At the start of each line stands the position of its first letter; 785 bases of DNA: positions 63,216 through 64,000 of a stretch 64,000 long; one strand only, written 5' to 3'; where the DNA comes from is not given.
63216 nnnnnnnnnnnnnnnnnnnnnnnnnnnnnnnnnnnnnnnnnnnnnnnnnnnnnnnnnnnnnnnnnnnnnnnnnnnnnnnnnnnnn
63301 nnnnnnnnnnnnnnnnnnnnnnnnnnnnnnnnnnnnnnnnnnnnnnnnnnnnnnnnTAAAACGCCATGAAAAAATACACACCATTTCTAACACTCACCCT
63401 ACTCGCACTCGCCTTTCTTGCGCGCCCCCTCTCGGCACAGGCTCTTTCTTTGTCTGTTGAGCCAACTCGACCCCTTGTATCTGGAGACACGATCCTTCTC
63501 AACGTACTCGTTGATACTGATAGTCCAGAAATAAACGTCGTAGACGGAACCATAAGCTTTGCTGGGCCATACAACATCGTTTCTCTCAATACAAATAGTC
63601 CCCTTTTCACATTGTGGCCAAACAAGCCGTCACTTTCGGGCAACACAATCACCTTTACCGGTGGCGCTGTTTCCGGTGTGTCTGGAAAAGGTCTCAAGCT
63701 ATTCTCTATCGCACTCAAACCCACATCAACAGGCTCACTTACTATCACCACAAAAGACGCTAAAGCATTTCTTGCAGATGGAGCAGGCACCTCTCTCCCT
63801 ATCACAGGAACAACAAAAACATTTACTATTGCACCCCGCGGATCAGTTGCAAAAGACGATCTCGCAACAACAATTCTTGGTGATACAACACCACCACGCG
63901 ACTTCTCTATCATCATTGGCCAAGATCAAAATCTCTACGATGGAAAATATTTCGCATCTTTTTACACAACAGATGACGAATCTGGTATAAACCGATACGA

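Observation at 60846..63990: Adjacent dockerin-like and cohesin-like secreted proteins: a putative cohesin-dockerin surface assembly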

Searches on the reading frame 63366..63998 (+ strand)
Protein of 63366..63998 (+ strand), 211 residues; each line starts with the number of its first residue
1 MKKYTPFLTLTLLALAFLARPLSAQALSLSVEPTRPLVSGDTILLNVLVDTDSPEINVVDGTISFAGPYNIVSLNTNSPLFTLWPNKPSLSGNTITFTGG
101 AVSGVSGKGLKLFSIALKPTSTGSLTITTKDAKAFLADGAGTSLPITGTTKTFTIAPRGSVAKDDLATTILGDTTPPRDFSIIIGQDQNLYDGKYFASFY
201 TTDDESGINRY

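Call 8: search_protein_families(library=pfam, proteins=[window:63366-63998:+], max_evalue=10)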
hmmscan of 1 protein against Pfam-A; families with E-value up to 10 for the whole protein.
window:63366-63998:+ (211 aa): 0 families

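Call 10: find_homologous_proteins(query=window:63366-63998:+)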
Query window:63366-63998:+ (211 aa): 12 proteins with E <= 0.001 among 1018 candidates.
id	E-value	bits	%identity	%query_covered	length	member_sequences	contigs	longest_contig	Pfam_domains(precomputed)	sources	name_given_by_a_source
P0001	1.2e-128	444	100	100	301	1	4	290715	-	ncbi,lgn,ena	-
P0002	5.5e-58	214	51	96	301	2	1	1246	-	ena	-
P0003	9.1e-48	180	44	100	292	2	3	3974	-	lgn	-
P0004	3.1e-47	179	45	96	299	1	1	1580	-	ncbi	-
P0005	1.3e-44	170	43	94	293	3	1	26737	-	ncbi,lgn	-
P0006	1.7e-44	170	42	96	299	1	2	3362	-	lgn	-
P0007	5.4e-44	168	43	98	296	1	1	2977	-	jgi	-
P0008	2.3e-42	163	46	95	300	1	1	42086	-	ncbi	-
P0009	1.2e-39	154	41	97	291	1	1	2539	-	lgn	-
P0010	1.4e-38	150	40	99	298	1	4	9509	-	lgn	-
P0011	1.5e-37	147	39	100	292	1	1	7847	-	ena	-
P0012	1.6e-4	39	31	55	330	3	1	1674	-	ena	-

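Call 12: find_encoding_contigs(protein=P0001, flank=10000, max_places=4)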
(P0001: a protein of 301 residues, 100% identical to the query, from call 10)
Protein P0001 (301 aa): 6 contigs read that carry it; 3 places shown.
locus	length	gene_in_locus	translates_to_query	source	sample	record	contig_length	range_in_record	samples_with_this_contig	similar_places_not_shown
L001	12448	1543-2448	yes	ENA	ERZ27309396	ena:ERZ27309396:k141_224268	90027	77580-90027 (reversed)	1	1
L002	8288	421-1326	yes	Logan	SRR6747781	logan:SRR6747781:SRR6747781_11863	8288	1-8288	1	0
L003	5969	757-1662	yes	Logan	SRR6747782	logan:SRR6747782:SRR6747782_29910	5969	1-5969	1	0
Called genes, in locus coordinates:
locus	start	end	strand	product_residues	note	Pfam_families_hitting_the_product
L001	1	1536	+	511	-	?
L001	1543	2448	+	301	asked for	-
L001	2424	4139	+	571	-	-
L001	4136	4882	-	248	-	PF01509:TruB_N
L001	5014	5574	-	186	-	-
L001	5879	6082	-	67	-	-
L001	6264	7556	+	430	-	PF13393:tRNA-synt_His, PF00587:tRNA-synt_2b, PF03129:HGTP_anticodon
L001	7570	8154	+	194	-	PF13482:RNase_H_2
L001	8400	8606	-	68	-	-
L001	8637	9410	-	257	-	PF02673:BacA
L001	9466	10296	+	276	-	PF13462:Thioredoxin_4, PF01323:DSBA (weak)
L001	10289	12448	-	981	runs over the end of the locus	PF00580:UvrD-helicase, PF13245:AAA_19, PF13361:UvrD_C, PF13538:UvrD_C_2 (faint), PF12705:PDDEXK_1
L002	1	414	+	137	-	?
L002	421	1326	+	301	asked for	-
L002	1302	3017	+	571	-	-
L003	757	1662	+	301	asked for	-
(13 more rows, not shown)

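Call 14: search_solved_structures(query=A1, max_evalue=10, show_alignments=2)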
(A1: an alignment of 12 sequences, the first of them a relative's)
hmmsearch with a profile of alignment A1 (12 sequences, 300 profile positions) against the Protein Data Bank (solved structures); distinct sequences matched with E-value up to 10: 4.
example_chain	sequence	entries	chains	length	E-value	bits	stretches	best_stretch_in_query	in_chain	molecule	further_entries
5m2o_A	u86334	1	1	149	0.0086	18.5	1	29-81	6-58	Putative cellulosomal scaffoldin protein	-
5aoz_A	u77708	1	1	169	0.0089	18.5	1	28-81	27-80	PUTATIVE CELLULOSOMAL SCAFFOLDIN PROTEIN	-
5veb_X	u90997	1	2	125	0.02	17.4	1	209-254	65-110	Cadherin-6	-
4hgm_A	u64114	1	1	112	0.27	13.6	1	85-152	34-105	Shark V-NAR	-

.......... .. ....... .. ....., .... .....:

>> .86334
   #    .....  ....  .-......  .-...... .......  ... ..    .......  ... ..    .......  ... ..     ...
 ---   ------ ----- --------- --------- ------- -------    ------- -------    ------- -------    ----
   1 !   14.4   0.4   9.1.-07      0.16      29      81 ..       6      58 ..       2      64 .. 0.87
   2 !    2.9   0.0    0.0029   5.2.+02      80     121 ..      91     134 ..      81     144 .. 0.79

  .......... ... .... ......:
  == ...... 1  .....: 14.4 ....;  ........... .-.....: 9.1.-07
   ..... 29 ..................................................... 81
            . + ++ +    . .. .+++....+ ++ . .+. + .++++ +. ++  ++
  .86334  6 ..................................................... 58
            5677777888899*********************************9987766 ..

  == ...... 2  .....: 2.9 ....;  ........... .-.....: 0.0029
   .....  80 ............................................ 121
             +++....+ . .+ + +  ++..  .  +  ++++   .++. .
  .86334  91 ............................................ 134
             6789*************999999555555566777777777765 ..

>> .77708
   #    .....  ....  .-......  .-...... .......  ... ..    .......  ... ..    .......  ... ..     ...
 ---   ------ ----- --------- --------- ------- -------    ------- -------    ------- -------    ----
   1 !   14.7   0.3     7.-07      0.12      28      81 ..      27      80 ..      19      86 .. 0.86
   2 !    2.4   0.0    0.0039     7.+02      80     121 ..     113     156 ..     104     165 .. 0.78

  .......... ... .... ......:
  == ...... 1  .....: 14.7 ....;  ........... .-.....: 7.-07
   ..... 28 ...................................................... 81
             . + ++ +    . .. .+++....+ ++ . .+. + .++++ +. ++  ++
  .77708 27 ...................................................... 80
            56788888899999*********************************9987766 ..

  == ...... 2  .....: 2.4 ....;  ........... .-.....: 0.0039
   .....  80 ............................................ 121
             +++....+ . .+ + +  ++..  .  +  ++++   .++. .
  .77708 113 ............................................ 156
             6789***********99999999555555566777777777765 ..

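Call 15: search_protein_families(library=pfam, alignment_id=A1, max_evalue=10)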
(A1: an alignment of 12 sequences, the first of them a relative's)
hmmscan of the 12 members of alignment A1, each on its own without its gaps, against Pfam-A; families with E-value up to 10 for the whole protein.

A. member 1, P0001 (301 aa): 0 families

B. families by the number of members that match (of 12 scanned): 15 families
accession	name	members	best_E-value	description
PF00963.24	Cohesin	1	3.9e-05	Cohesin domain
PF23906.1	DUF7248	1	0.094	Family of unknown function (DUF7248)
PF18962.6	Por_Secre_tail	1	0.094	Secretion system C-terminal sorting domain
PF09136.16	Glucodextran_B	1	0.11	Glucodextranase, domain B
PF05739.25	SNARE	1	0.15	SNARE domain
PF21513.2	SidD_C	1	0.15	SidD, C-terminal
PF06305.16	LapA_dom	1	0.16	Lipopolysaccharide assembly protein A domain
PF13314.11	DUF4083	1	0.57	Domain of unknown function (DUF4083)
PF04272.19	Phospholamban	1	0.58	Phospholamban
PF04151.21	PPC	1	1.2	Bacterial pre-peptidase C-terminal domain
PF19389.4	DUF5964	1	2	Family of unknown function (DUF5964)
PF05568.16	ASFV_J13L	1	2.4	African swine fever virus J13L protein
PF00957.27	Synaptobrevin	1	6.8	Synaptobrevin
PF11346.13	DUF3149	1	8.1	Protein of unknown function (DUF3149)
PF13800.11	Sigma_reg_N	1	9.3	Sigma factor regulator N-terminal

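Call 17: find_encoding_contigs(protein=P0008, flank=8000, max_places=2)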
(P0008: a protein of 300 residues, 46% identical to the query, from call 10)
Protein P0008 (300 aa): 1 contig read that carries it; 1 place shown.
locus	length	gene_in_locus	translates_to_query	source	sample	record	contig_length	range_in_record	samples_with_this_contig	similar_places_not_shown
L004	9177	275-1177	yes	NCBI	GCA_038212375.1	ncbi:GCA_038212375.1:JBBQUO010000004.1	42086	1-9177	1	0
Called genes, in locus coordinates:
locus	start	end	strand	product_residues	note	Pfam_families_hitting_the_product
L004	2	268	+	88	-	?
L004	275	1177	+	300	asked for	-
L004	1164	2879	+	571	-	-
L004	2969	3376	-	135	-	PF01641:SelR, PF24046:At4g08330 (faint)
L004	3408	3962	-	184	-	PF01625:PMSR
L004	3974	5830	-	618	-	PF02683:DsbD_TM (weak), PF13386:DsbD_2 (weak), PF00578:AhpC-TSA, PF08534:Redoxin, PF13905:Thioredoxin_8, PF17991:Thioredoxin_10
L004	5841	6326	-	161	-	PF00085:Thioredoxin, PF13899:Thioredoxin_7 (weak), PF13098:Thioredoxin_2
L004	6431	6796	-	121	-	PF09946:DUF2178 (weak)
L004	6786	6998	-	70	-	PF12844:HTH_19, PF01381:HTH_3, PF13560:HTH_31 (weak)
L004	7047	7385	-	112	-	PF04020:Phage_holin_4_2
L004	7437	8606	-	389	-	PF07907:YibE_F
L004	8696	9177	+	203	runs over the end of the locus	PF09335:VTT_dom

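Call 18: find_encoding_contigs(protein=P0005, flank=8000, max_places=2)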
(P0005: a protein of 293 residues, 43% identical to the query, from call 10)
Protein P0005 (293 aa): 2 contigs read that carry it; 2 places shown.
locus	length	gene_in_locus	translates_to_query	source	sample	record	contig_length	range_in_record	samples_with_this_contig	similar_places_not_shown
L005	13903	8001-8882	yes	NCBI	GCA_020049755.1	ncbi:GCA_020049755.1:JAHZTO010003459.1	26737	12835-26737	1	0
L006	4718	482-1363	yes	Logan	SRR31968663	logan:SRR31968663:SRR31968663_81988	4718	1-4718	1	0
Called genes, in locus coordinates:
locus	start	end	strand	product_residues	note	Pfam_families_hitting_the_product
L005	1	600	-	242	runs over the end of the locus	PF00902:TatC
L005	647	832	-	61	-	-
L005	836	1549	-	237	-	-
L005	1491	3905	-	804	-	-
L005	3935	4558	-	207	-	-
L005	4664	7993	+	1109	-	PF01835:MG2 (faint)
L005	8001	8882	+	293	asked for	-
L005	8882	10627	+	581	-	PF17957:Big_7 (faint)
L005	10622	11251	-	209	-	-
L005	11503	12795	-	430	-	PF00817:IMS, PF11798:IMS_HHH (faint), PF11799:IMS_C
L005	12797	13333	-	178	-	PF00717:Peptidase_S24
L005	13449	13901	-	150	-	?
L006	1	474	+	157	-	?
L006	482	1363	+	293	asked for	-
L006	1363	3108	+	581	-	PF17957:Big_7 (faint)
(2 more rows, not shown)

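Call 22: predict_structure(alignment_id=A1)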
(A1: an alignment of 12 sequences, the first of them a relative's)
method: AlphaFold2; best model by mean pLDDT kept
length: 301 residues; sequences in the alignment: 12
mean_pLDDT: 86.5   pTM: 0.60
mean pLDDT of the five models: 86.5, 84.0, 83.7, 83.7, 81.2
residues with pLDDT >= 90: 151; 70-90: 128; 50-70: 17; < 50: 5
segments of 3 or more residues with pLDDT < 50: 20-24
pLDDT, mean of each block of 10 residues (from residue 1): 69 68 67 92 93 87 94 82 85 92 87 93 93 87 87 89 82 90 88 90 85 94 90 94 93 93 63 92 93 85 54
secondary structure, 60 per line:
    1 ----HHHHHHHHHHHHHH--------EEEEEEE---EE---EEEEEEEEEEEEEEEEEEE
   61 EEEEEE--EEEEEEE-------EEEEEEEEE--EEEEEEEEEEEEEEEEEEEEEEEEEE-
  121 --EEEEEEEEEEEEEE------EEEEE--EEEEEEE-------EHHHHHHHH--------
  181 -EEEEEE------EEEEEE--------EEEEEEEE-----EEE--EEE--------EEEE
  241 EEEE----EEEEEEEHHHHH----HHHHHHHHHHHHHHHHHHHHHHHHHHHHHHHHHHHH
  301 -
elements in order: H5-18 E27-33 E42-66 E69-75 E83-91 E94-119 E123-136 E143-147 E150-156 H165-172 E182-187 E194-199 E208-215 E221-223 E226-228 E237-244 E249-255 H256-260 H265-300

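Call 24: fold_search(model_id=the predicted structure, library=pdb)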
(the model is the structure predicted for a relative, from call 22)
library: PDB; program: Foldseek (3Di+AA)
matches with E <= 10: 2000; with E <= 0.001: 49
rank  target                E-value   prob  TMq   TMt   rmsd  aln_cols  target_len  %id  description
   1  2w1n                  4.7e-11  1.00  0.37  0.47  20.7       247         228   13  cohesin and fibronectin type-III double module construct from the Clostridium perfringens glycoside hydrolase GH84C (released 2009-02-03)
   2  2jh2_A                6.3e-07  1.00  0.35  0.73   3.0       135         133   18  X-ray crystal structure of a cohesin-like module from Clostridium perfringens (released 2007-11-06)
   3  2jh2_B                7.0e-07  1.00  0.37  0.78   2.8       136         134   16  X-ray crystal structure of a cohesin-like module from Clostridium perfringens (released 2007-11-06)
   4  2vo8                  1.4e-06  1.00  0.37  0.77   3.1       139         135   10  Cohesin module from Clostridium perfringens ATCC13124 family 33 glycoside hydrolase. (released 2008-09-02)
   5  2xdh                  2.1e-06  1.00  0.38  0.79   2.5       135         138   18  Non-cellulosomal cohesin from the hyperthermophilic archaeon Archaeoglobus fulgidus (released 2010-05-26)
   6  2jh2_C                2.4e-06  1.00  0.37  0.79   2.8       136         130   16  X-ray crystal structure of a cohesin-like module from Clostridium perfringens (released 2007-11-06)
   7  2o4e_MODEL_1_A        5.0e-06  1.00  0.36  0.61   4.2       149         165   17  The solution structure of a protein-protein interaction module from a family 84 glycoside hydrolase of Clostri (released 2007-11-06)
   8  5n5p_A                1.7e-05  1.00  0.34  0.67   4.8       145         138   17  Crystal structure of Ruminococcus flavefaciens' type III complex containing the fifth cohesin from scaffoldin B and th (released 2018-02-28)
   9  6kgc_A                1.8e-05  1.00  0.35  0.68   3.7       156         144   15  Crystal structure of CaDoc0917(R49D)-CaCohA2 complex at pH 5.4 (released 2020-07-08)
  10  6kgd_A                2.4e-05  1.00  0.34  0.64   4.3       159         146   14  Crystal structure of CaDoc0917(R49D)-CaCohA2 complex at pH 8.0 (released 2020-07-08)
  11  5n5p_C                4.5e-05  1.00  0.31  0.62   5.2       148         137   16  Crystal structure of Ruminococcus flavefaciens' type III complex containing the fifth cohesin from scaffoldin B and th (released 2018-02-28)
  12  3s3j_A                5.5e-05  1.00  0.25  0.12  17.4       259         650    9  Transglutaminase 2 in complex with a novel inhibitor (released 2012-06-06)
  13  1qrk_B                5.5e-05  1.00  0.24  0.11  18.4       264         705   11  HUMAN FACTOR XIII WITH STRONTIUM BOUND IN THE ION SITE (released 1999-07-02)
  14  1kv3_A                8.3e-05  1.00  0.23  0.12  18.7       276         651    8  HUMAN TISSUE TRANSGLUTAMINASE IN GDP BOUND FORM (released 2002-03-13)
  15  1ggy_A                9.7e-05  1.00  0.22  0.11  18.6       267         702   10  HUMAN FACTOR XIII WITH YTTERBIUM BOUND IN THE ION SITE (released 1999-02-16)
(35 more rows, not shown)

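Call 25: search_protein_families(library=pfam, proteins=[L001:2424-4136:+, L005:4664-7990:+], max_evalue=1)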
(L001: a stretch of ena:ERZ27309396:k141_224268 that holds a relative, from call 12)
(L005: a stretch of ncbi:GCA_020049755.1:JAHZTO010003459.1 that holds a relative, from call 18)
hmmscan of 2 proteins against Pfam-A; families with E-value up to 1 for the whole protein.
L001:2424-4136:+ (571 aa): 2 families
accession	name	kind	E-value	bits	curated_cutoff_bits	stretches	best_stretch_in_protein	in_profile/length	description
PF24893.1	DUF7743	-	6e-05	23.2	27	1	267-370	2-108/120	Domain of unknown function (DUF7743)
PF19077.6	Big_13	-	0.0019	19.1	27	0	375-442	27-91/102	Bacterial Ig-like domain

L005:4664-7990:+ (1109 aa): 3 families
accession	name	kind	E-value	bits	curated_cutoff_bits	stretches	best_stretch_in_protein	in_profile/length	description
PF01835.25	MG2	-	3.5e-07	30.9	32.8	1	823-896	11-82/96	MG2 domain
PF23005.1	DUF7032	-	5.8e-05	23.3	27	0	404-437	79-112/115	Domain of unknown function (DUF7032)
PF00404.24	Dockerin_1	-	6.9e-05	23.4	22.9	1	1054-1098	5-52/57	Dockerin type I domain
